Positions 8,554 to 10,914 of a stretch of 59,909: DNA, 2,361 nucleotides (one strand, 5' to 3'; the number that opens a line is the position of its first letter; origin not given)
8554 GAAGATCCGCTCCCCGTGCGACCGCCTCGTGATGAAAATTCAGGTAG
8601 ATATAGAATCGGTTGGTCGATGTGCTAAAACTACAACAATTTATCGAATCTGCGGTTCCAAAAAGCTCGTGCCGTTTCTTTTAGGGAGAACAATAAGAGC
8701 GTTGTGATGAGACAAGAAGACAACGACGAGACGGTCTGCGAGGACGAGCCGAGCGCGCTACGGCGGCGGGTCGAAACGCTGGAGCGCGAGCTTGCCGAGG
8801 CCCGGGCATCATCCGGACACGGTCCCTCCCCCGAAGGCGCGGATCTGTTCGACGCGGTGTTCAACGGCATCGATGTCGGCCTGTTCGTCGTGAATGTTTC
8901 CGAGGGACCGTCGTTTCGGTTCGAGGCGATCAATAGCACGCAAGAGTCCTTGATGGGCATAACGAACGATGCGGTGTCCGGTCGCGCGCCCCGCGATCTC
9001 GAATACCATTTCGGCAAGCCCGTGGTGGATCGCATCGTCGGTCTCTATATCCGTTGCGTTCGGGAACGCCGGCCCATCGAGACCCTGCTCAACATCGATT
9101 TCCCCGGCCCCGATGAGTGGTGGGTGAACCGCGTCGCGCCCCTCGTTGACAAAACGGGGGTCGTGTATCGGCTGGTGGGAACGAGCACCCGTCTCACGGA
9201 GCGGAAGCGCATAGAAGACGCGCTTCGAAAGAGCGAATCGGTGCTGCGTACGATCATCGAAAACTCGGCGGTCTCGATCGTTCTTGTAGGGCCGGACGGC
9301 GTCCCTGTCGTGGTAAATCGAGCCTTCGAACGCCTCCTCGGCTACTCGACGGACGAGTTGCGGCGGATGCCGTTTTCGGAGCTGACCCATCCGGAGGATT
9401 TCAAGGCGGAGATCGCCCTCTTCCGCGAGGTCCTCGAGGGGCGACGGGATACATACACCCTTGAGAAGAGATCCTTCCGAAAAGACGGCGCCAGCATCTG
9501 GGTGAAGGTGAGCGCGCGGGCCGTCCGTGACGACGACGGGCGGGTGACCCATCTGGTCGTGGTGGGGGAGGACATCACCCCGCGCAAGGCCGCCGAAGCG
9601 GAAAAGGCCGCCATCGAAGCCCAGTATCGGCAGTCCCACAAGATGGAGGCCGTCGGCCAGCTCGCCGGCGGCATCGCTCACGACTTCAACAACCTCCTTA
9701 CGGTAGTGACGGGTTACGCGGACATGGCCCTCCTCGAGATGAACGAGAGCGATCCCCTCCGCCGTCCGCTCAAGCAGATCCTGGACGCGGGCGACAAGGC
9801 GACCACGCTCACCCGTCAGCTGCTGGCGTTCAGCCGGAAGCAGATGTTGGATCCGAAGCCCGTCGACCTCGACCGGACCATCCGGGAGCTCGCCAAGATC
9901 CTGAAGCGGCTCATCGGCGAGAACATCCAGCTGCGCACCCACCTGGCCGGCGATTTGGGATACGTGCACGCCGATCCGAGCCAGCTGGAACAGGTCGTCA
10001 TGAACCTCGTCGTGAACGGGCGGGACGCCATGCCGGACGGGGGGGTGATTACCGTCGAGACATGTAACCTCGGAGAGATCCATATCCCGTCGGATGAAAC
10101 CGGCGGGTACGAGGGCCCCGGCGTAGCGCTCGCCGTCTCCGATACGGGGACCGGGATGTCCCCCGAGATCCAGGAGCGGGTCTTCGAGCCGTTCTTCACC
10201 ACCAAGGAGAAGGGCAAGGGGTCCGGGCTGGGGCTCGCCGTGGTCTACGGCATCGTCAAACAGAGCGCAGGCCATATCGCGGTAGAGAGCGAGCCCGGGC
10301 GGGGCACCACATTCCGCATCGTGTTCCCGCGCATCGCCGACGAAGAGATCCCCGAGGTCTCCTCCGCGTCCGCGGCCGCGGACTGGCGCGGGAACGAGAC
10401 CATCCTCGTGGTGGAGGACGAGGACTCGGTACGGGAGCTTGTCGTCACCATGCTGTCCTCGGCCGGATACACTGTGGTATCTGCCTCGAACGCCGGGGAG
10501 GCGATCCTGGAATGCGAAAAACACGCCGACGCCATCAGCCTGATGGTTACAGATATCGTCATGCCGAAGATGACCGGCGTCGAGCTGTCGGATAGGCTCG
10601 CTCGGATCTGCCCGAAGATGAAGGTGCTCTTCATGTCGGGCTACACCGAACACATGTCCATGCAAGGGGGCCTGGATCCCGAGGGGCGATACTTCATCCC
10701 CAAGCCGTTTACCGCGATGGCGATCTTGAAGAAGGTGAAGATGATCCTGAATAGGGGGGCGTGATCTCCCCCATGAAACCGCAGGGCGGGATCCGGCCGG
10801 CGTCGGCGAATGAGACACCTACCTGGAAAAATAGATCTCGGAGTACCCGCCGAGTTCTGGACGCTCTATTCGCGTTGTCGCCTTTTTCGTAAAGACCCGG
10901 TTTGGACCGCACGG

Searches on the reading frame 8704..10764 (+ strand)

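Call 47: search_protein_families(library=pfam, proteins=[window:8704-10764:+], max_evalue=0.00001)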
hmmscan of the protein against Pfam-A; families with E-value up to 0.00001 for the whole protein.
window:8704-10764:+ (686 aa): 8 families
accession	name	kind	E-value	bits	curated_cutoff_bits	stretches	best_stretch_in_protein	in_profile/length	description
PF08448.16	PAS_4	-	1.3e-27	96.7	23.1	2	186-295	2-109/110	PAS fold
PF02518.31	HATPase_c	-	4e-24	85.6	26.4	1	424-543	2-109/111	Histidine kinase-, DNA gyrase B-, and HSP90-like ATPase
PF00072.30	Response_reg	-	9e-21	74.6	30.2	1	567-678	1-110/111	Response regulator receiver domain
PF00989.32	PAS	-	1.9e-18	66.9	22.6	1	181-291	3-113/113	PAS fold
PF08447.18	PAS_3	-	5.9e-17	62.2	25.6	1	202-286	2-87/89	PAS fold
PF13426.13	PAS_9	-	1.6e-16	60.9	27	1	191-292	3-102/103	PAS domain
PF00512.31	HisKA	-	1.1e-08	35.4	26.9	1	318-380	3-64/66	His Kinase A (phospho-acceptor) domain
PF13188.13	PAS_8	-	1.7e-08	34.5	21.8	0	181-228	3-48/65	PAS domain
